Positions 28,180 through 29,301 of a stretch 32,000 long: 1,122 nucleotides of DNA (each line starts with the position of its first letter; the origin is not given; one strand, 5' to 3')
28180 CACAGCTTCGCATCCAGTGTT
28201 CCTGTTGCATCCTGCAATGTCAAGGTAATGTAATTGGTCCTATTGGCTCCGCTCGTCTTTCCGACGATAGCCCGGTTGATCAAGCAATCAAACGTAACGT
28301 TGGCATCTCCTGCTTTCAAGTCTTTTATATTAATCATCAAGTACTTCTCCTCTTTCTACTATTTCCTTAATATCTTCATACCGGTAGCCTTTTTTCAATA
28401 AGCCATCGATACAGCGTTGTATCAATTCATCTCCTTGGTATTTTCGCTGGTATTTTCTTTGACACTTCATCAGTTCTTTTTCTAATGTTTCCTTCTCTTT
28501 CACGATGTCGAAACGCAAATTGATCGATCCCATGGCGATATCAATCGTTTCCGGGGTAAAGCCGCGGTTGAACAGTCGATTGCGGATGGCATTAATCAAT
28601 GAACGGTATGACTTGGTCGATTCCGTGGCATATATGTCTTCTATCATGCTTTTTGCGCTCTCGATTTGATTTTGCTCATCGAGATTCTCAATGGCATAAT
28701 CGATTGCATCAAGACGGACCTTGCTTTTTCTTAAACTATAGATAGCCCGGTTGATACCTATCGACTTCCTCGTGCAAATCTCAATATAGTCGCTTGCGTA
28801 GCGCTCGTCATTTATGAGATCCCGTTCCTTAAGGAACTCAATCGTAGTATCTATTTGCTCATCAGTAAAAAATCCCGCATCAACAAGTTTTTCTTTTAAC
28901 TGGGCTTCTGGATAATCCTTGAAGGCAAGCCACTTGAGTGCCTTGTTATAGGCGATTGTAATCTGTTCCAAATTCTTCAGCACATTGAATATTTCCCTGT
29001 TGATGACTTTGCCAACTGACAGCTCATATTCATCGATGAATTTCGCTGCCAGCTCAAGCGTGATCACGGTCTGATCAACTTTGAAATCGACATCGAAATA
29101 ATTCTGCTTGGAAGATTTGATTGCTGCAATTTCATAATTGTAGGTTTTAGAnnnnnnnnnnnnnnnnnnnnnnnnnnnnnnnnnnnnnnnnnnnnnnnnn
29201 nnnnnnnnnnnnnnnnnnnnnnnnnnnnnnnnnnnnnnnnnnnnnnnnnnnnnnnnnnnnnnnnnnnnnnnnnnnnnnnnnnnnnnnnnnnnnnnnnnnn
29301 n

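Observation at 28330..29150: Complete RecX-like regulator fused in frame to the C-terminus of a membrane-lipid glycosyltransferase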

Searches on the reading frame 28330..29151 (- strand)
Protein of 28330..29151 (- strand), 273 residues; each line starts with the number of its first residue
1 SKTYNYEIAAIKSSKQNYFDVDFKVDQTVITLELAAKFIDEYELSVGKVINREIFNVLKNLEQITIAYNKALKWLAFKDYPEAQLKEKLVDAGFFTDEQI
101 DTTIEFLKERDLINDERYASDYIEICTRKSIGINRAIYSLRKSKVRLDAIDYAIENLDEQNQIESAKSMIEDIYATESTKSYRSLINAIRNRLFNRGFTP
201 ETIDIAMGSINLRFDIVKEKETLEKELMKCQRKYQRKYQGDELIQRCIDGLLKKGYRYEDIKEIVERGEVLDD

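Call 26: search_protein_representatives(protein=window:28330-29151:-)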
Query: 273 residues. Proteins with E-value up to 0.001 (for the whole library): 1641; up to 1e-10: 138; up to 1e-30: 4. The best 150 are listed.
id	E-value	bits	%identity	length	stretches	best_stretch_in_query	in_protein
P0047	2.1e-57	211.1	43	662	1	2-273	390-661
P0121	1.1e-40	156.3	35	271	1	14-270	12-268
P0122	1.6e-36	142.6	33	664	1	2-267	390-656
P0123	7.8e-36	140.4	32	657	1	26-267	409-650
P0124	6.7e-28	114.4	30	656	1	9-265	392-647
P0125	5.7e-25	104.8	28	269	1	25-267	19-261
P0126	6.1e-23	98.2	28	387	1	5-272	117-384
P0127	6.8e-21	91.5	30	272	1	19-270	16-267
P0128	8.7e-21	91.1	34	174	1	106-265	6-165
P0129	1.2e-20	90.7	31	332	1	38-267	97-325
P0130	2.8e-19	86.2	29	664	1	5-266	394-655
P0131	3.3e-19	86.0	29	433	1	12-272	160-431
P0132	1.3e-18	83.9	32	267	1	38-268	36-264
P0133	1.4e-18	83.9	26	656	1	5-267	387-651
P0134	1.4e-18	83.9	31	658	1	32-267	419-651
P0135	2.5e-18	83.1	31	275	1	30-266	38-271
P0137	1.4e-17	80.7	31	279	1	33-267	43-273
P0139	6.5e-17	78.4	27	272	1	42-273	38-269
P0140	8.1e-17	78.1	31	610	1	54-269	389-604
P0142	1.1e-16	77.7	25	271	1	44-273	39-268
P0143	1.2e-16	77.6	31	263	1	62-269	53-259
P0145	2.9e-16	76.3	28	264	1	41-266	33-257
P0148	5.1e-16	75.5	33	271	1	32-267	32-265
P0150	1.1e-15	74.4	31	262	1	34-266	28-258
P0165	2.0e-14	70.2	26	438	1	49-269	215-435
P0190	1.0e-12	64.7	25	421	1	30-269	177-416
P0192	1.1e-12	64.6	26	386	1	35-261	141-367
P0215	8.6e-12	61.7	24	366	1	34-265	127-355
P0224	1.4e-11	60.9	29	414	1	10-266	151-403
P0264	1.7e-10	57.4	24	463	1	2-265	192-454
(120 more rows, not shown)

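Call 28: list_cluster_members(proteins=[P0121, P0122, P0123, P0124, P0125, P0126, P0130, P0131, P0133, P0140])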
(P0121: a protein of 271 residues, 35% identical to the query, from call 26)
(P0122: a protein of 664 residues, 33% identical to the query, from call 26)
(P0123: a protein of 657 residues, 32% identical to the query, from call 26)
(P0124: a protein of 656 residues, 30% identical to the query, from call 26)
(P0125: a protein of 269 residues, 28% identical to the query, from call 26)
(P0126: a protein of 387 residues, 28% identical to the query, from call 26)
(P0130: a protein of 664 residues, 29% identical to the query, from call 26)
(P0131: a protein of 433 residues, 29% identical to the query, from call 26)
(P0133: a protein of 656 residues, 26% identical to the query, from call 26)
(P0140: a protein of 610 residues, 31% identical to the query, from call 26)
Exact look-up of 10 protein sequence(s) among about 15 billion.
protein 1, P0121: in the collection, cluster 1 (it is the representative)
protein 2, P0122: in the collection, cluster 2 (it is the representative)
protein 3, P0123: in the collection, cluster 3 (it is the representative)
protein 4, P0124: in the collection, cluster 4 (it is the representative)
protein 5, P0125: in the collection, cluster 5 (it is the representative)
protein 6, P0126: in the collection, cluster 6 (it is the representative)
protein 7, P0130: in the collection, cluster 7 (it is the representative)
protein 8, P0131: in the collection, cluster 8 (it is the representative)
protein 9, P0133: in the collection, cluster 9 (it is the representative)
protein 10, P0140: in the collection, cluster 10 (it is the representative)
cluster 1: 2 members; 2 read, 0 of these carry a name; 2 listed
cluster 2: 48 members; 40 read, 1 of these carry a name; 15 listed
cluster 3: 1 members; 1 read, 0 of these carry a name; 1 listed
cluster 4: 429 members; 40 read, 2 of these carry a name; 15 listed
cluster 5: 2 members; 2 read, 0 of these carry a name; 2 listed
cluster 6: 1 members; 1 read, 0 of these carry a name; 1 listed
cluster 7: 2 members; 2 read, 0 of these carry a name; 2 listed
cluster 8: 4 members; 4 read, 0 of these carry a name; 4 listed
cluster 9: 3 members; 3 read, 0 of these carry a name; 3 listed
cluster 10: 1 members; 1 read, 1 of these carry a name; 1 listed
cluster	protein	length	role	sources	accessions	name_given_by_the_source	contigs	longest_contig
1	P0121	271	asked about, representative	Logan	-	-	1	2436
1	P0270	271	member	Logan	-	-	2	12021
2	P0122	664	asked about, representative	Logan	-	-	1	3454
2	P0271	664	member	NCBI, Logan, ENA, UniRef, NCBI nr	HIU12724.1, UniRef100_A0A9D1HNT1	MAG TPA: RecX family transcriptional regulator [Candidatus Fimiplasma intestinipullorum] | Regulatory protein RecX n=1 Tax=Candidatus Fimiplasma intestinipullorum TaxID=2840825 ... | RecX family transcriptional regulator [Candidatus Fimiplasma intestinipullorum]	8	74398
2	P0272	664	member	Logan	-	-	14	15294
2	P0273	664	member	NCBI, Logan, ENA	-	-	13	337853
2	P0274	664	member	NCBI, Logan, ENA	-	-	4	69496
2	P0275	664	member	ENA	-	-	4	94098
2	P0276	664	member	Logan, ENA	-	-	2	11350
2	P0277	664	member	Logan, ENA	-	-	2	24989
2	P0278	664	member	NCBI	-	-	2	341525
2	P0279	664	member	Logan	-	-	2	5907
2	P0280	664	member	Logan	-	-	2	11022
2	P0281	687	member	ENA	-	-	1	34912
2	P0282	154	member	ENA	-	-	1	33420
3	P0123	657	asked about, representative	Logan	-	-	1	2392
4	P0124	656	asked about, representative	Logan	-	-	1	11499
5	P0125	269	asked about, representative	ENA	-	-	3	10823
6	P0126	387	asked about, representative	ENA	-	-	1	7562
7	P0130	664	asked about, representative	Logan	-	-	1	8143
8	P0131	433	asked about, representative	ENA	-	-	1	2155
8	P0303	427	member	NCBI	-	-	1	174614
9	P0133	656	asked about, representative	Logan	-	-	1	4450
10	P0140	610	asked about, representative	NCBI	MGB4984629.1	MAG: RecX family transcriptional regulator, partial [Erysipelotrichaceae bacterium]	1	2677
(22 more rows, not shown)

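Call 31: search_protein_families(library=pfam, proteins=[P0126, P0131, P0165, P0192, P0215, P0224, P0264, P0190, P0129, P0121], max_evalue=0.1)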
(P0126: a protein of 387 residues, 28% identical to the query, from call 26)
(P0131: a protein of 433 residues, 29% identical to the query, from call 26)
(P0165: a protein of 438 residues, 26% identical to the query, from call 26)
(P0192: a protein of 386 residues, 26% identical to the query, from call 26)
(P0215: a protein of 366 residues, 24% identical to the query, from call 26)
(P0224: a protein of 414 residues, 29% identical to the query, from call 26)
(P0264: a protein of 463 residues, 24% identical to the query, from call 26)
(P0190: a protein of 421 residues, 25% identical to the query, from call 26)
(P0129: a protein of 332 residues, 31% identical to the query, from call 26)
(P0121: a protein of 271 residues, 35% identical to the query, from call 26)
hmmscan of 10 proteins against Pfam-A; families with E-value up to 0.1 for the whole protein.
P0126 (387 aa): 4 families
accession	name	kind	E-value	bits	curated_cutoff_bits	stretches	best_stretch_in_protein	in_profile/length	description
PF21982.2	RecX_HTH1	-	2.4e-14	53.5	26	2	180-216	2-38/40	RecX, first three-helix domain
PF21981.2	RecX_HTH3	-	5.1e-07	30.2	26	1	332-373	5-45/48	RecX, third three-helix domain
PF02631.22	RecX_HTH2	-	7.8e-05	23.3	26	0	225-265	1-42/42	RecX, second three-helix domain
PF20235.3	PIR2-like_helical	-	0.096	13.4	27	0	175-207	2-32/116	PIR2-like, helical domain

P0131 (433 aa): 7 families
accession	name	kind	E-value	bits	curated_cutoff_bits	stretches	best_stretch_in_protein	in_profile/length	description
PF21982.2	RecX_HTH1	-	3.1e-11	43.5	26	2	226-252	1-27/40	RecX, first three-helix domain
PF21981.2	RecX_HTH3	-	2.4e-08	34.5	26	2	377-420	1-44/48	RecX, third three-helix domain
PF02631.22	RecX_HTH2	-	0.00013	22.6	26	1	273-313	1-42/42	RecX, second three-helix domain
PF13477.12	Glyco_trans_4_2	-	0.006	17.2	23.4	1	2-101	1-101/139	Glycosyl transferase 4-like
PF23007.1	DnaA_N-like_STI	-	0.011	16.2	27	1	69-120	16-68/86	STICHEL, DnaA_N-like alpha-beta domain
PF03965.22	Penicillinase_R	-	0.03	15.1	22.6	0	239-277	18-56/115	Penicillinase repressor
PF13439.12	Glyco_transf_4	-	0.067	13.7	28.5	0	24-105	16-102/170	Glycosyltransferase Family 4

P0165 (438 aa): 6 families
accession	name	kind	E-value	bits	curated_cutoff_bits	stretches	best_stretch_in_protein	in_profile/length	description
PF02631.22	RecX_HTH2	-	1.1e-08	35.6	26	1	280-320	1-42/42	RecX, second three-helix domain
PF21982.2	RecX_HTH1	-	5.6e-08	33.1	26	1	237-273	5-40/40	RecX, first three-helix domain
PF21981.2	RecX_HTH3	-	1.1e-06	29.1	26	2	327-372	1-47/48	RecX, third three-helix domain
PF22448.1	RepB_primase_C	-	0.0081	16.5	26.1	0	358-374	13-29/54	RepB DNA-primase C-terminal helical domain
PF21933.2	MCM5_C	-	0.017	15.5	27.2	0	300-328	19-47/59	MCM5, C-terminal domain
PF17267.7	DUF5333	-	0.039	14.6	27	0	342-385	28-73/110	Family of unknown function (DUF5333)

P0192 (386 aa): 7 families
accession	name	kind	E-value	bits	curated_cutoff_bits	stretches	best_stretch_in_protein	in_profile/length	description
PF21982.2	RecX_HTH1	-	5.9e-13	49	26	1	173-212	1-39/40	RecX, first three-helix domain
PF02631.22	RecX_HTH2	-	3.1e-12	47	26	1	220-260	1-42/42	RecX, second three-helix domain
PF21981.2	RecX_HTH3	-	2e-07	31.5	26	1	270-313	5-48/48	RecX, third three-helix domain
PF04361.18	DUF494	-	0.0079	16.5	22.6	1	288-352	17-77/153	Protein of unknown function (DUF494)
PF15977.11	HTH_46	-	0.063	13.7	29.3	0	173-219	7-53/68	Winged helix-turn-helix DNA binding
PF14338.12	Mrr_N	-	0.066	13.8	29.5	0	170-230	4-62/87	Mrr N-terminal domain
PF10557.15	Cullin_Nedd8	-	0.068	13.7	36.9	0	186-219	24-57/63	Cullin protein neddylation domain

P0215 (366 aa): 9 families
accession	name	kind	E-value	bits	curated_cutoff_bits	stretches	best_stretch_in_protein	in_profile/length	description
PF21982.2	RecX_HTH1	-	5.1e-14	52.4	26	2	160-200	1-40/40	RecX, first three-helix domain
PF21981.2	RecX_HTH3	-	7.1e-11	42.5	26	1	311-353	5-46/48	RecX, third three-helix domain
PF02631.22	RecX_HTH2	-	2e-07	31.5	26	1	207-245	1-40/42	RecX, second three-helix domain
PF03965.22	Penicillinase_R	-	0.0017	19.1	22.6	1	173-221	18-66/115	Penicillinase repressor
PF07848.18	PaaX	-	0.019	15.6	24.8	1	185-213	32-60/70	PaaX-like protein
PF08279.18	HTH_11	-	0.02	15.2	25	1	185-205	24-44/55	HTH domain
PF22448.1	RepB_primase_C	-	0.051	13.9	26.1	0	283-299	12-28/54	RepB DNA-primase C-terminal helical domain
PF13730.12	HTH_36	-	0.088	13.1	25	0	184-206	33-55/55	Helix-turn-helix domain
PF14666.11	RICTOR_M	-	0.098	12.9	27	0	234-283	54-102/104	Rapamycin-insensitive companion of mTOR, middle domain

P0224 (414 aa): 5 families
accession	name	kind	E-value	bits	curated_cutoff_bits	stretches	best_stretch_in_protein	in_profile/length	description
PF21982.2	RecX_HTH1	-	7e-11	42.4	26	1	208-247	1-40/40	RecX, first three-helix domain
PF21981.2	RecX_HTH3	-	1.4e-08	35.2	26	2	358-402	5-48/48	RecX, third three-helix domain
PF02631.22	RecX_HTH2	-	0.0037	17.9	26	0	254-292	1-40/42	RecX, second three-helix domain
PF04361.18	DUF494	-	0.036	14.3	22.6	0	316-361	14-59/153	Protein of unknown function (DUF494)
PF24899.1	UBA_DHX29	-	0.062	13.5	27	0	382-408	3-30/55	ATP-dependent RNA helicase DHX29, UBA domain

P0264 (463 aa): 12 families
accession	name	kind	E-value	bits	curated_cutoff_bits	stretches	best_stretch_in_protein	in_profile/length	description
PF21982.2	RecX_HTH1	-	5.9e-13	49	26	1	256-282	1-27/40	RecX, first three-helix domain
PF02631.22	RecX_HTH2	-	9.8e-09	35.8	26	1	303-341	1-40/42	RecX, second three-helix domain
PF13439.12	Glyco_transf_4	-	9.7e-07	29.4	28.5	1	33-170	31-162/170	Glycosyltransferase Family 4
PF21981.2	RecX_HTH3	-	1.3e-06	28.9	26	1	409-452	3-46/48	RecX, third three-helix domain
PF13579.12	Glyco_trans_4_4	-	0.014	16.1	29.7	1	40-165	37-149/158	Glycosyl transferase 4-like domain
PF07244.20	POTRA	-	0.018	16.2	21.3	0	359-398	28-63/79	Surface antigen variable number repeat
PF06925.17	MGDG_synth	-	0.022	15.3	25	1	50-84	64-97/169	Monogalactosyldiacylglycerol (MGDG) synthase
PF19551.4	DUF6074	-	0.044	14.5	27.2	0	324-346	42-64/83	Family of unknown function (DUF6074)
PF19672.4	DUF6175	-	0.054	13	23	0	323-370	50-103/293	Family of unknown function (DUF6175)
PF15460.11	SAS4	-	0.07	13.7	24.4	0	237-290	42-95/99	Something about silencing, SAS, complex subunit 4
PF19807.5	DUF6290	-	0.071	13.8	27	0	102-124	2-24/72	Family of unknown function (DUF6290)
PF14297.12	Lin1244_N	-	0.091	13.9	25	0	266-311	39-88/95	Lin1244/Lin1753-like, N-terminal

P0190 (421 aa): 7 families
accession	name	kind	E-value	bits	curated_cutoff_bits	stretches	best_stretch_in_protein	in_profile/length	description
PF21982.2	RecX_HTH1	-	1.2e-09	38.4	26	2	327-357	14-40/40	RecX, first three-helix domain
PF21981.2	RecX_HTH3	-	9.6e-06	26.1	26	1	365-412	2-48/48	RecX, third three-helix domain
PF02631.22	RecX_HTH2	-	9.1e-05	23.1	26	1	277-299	18-40/42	RecX, second three-helix domain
PF24434.1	DUF7557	-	0.005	16.7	25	0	340-357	14-31/45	Family of unknown function (DUF7557)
PF14338.12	Mrr_N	-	0.014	16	29.5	0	208-251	1-42/87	Mrr N-terminal domain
PF09288.16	UBA_3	-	0.043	14.1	20.4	0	390-413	8-31/55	Fungal ubiquitin-associated domain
PF14297.12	Lin1244_N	-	0.07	14.3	25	0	208-268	20-87/95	Lin1244/Lin1753-like, N-terminal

P0129 (332 aa): 4 families
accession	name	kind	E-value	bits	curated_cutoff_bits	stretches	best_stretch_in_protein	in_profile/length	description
PF21981.2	RecX_HTH3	-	7.6e-20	71.2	26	2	275-323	1-48/48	RecX, third three-helix domain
PF21982.2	RecX_HTH1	-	4.3e-15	55.8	26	1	126-164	1-40/40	RecX, first three-helix domain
PF02631.22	RecX_HTH2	-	3.4e-14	53.2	26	1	171-212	1-42/42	RecX, second three-helix domain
PF03135.19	CagE_TrbE_VirB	-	0.008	16.6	21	1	81-179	20-116/204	CagE, TrbE, VirB family, component of type IV transporter system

P0121 (271 aa): 6 families
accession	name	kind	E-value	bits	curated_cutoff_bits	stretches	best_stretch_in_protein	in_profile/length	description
PF21982.2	RecX_HTH1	-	1.9e-16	60.2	26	1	65-103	1-38/40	RecX, first three-helix domain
PF21981.2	RecX_HTH3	-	1.6e-14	54.2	26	2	223-261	9-46/48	RecX, third three-helix domain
PF02631.22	RecX_HTH2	-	6e-05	23.6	26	1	112-150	1-40/42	RecX, second three-helix domain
PF04695.18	Pex14_N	-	0.0045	17.1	23.2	0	243-264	24-45/46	Pex14 N-terminal domain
PF18734.6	HEPN_AbiU2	-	0.012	15.5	26.8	0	1-59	55-111/193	AbiU2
PF08542.16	Rep_fac_C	-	0.061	14.2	23.6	0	242-261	22-41/88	Replication factor C C-terminal domain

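Call 48: search_protein_families(library=ncbifam, proteins=[window:28330-29151:-], max_evalue=0.00001)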
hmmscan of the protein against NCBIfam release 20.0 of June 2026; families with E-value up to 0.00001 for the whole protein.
window:28330-29151:- (273 aa): 11 families
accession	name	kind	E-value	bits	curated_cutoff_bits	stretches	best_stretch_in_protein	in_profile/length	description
NF010733.0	PRK14135.1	equivalog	7.5e-37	127.4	240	1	8-267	7-262/267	recombination regulator RecX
NF001058.0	PRK00117.4-1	equivalog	1.5e-22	80.7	194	1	8-207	6-204/214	recombination regulator RecX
NF001057.0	PRK00117.3-3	equivalog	3.1e-16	59.8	146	1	65-208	3-144/151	recombination regulator RecX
NF010732.0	PRK14134.1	equivalog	1.3e-15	57.8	351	1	6-267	3-278/283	recombination regulator RecX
NF001065.0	PRK00117.5-5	equivalog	2.2e-12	47.4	175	1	67-207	7-138/149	recombination regulator RecX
NF001063.0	PRK00117.5-3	equivalog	4.8e-12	46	186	1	66-204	12-147/165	recombination regulator RecX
NF001054.0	PRK00117.2-1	equivalog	5.9e-09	36.2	189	1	65-204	8-144/154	recombination regulator RecX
NF001053.0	PRK00117.1-3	equivalog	1.5e-08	35.1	216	1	97-204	67-172/180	recombination regulator RecX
NF001064.0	PRK00117.5-4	equivalog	2e-07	30.6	217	0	63-200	29-166/194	recombination regulator RecX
NF001059.0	PRK00117.4-3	equivalog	5.5e-07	29.4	253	1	51-178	33-159/206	recombination regulator RecX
NF001052.0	PRK00117.1-1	equivalog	7.4e-07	29.6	266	0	69-158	16-114/166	recombination regulator RecX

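Call 49: find_encoding_contigs(protein=P0303, flank=8000, max_places=2)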
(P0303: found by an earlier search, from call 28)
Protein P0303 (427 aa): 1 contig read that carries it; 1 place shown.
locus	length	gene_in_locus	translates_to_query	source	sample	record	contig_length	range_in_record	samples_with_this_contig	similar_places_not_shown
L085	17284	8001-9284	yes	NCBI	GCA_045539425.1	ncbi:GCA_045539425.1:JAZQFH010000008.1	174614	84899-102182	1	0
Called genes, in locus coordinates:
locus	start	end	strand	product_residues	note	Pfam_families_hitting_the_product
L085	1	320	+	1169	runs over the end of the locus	PF01855:POR_N, PF17147:PFOR_II, PF01558:POR, PF00037:Fer4 (weak), PF12837:Fer4_6 (weak), PF12838:Fer4_7, PF13183:Fer4_8, PF02775:TPP_enzyme_C, +5 more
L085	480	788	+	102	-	-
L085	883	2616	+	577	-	PF07969:Amidohydro_3 (faint), PF01979:Amidohydro_1, PF13382:Adenine_deam_C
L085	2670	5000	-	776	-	PF03415:Peptidase_C11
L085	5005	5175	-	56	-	-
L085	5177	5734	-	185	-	PF14471:DUF4428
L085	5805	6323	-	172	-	PF06172:Cupin_5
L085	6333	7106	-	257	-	PF00106:adh_short, PF08659:KR, PF13561:adh_short_C2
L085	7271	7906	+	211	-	PF13240:Zn_Ribbon_1 (weak), PF13248:Zn_ribbon_3 (faint)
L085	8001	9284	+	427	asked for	PF21982:RecX_HTH1 (faint), PF21981:RecX_HTH3 (weak)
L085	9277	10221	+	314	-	PF01336:tRNA_anti-codon (weak), PF01966:HD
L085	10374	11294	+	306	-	-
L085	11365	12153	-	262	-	PF00005:ABC_tran, PF02463:SMC_N, PF13304:AAA_21 (faint)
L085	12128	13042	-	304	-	PF02653:BPD_transp_2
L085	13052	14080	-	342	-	PF04392:ABC_sub_bind, PF13458:Peripla_BP_6 (weak)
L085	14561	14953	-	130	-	PF11969:DcpS_C, PF01230:HIT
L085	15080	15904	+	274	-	PF12796:Ank_2, PF13857:Ank_5 (weak)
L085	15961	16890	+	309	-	PF02082:Rrf2 (faint), PF13280:WYL, PF25583:WCX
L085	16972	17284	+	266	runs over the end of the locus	PF00756:Esterase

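Call 50: find_encoding_contigs(protein=P0264, flank=8000, max_places=2)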
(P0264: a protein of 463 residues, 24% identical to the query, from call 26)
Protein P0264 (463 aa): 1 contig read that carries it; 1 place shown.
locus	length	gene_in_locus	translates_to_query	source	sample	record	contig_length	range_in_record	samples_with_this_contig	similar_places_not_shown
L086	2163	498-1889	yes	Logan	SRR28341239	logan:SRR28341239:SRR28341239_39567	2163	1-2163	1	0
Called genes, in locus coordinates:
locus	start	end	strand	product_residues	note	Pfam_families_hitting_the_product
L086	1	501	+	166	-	?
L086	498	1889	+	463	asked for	PF13439:Glyco_transf_4 (weak), PF21982:RecX_HTH1 (faint), PF02631:RecX_HTH2 (weak), PF21981:RecX_HTH3 (weak)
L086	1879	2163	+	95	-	?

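Call 60: find_encoding_contigs(protein=P0270, flank=8000, max_places=2)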
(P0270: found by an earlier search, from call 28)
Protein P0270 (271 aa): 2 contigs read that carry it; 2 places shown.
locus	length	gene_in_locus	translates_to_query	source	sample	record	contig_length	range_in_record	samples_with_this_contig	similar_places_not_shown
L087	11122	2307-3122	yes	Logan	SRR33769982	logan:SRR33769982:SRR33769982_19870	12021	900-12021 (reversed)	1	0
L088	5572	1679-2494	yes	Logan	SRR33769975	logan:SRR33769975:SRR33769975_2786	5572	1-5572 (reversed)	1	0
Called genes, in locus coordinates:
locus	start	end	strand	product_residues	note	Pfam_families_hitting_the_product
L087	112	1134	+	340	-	PF03706:LPG_synthase_TM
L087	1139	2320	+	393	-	PF13477:Glyco_trans_4_2, PF13439:Glyco_transf_4, PF13579:Glyco_trans_4_4, PF00534:Glycos_transf_1, PF13692:Glyco_trans_1_4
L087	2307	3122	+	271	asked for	PF21982:RecX_HTH1, PF21981:RecX_HTH3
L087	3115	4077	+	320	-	PF01336:tRNA_anti-codon, PF01966:HD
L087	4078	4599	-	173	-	PF07155:ECF-ribofla_trS, PF12822:ECF_trnsprt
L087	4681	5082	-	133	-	PF11969:DcpS_C, PF01230:HIT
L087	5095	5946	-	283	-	-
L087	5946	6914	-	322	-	PF13145:Rotamase_2, PF13616:Rotamase_3, PF00639:Rotamase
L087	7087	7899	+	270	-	PF02463:SMC_N (faint), PF00005:ABC_tran, PF13304:AAA_21 (faint)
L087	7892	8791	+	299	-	PF01458:SUFBD_core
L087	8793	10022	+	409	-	PF00266:Aminotran_5, PF00155:Aminotran_1_2 (weak), PF01212:Beta_elim_lyase (weak)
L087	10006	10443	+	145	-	PF01592:NifU_N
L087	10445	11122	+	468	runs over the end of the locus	PF19295:SufBD_N, PF01458:SUFBD_core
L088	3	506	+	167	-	?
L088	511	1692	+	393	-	PF13477:Glyco_trans_4_2, PF13439:Glyco_transf_4, PF13579:Glyco_trans_4_4, PF00534:Glycos_transf_1, PF13692:Glyco_trans_1_4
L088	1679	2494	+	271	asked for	PF21982:RecX_HTH1, PF21981:RecX_HTH3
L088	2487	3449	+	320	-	PF01336:tRNA_anti-codon, PF01966:HD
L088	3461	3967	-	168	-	PF07155:ECF-ribofla_trS, PF12822:ECF_trnsprt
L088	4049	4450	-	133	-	PF11969:DcpS_C, PF01230:HIT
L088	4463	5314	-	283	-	-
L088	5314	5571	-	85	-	?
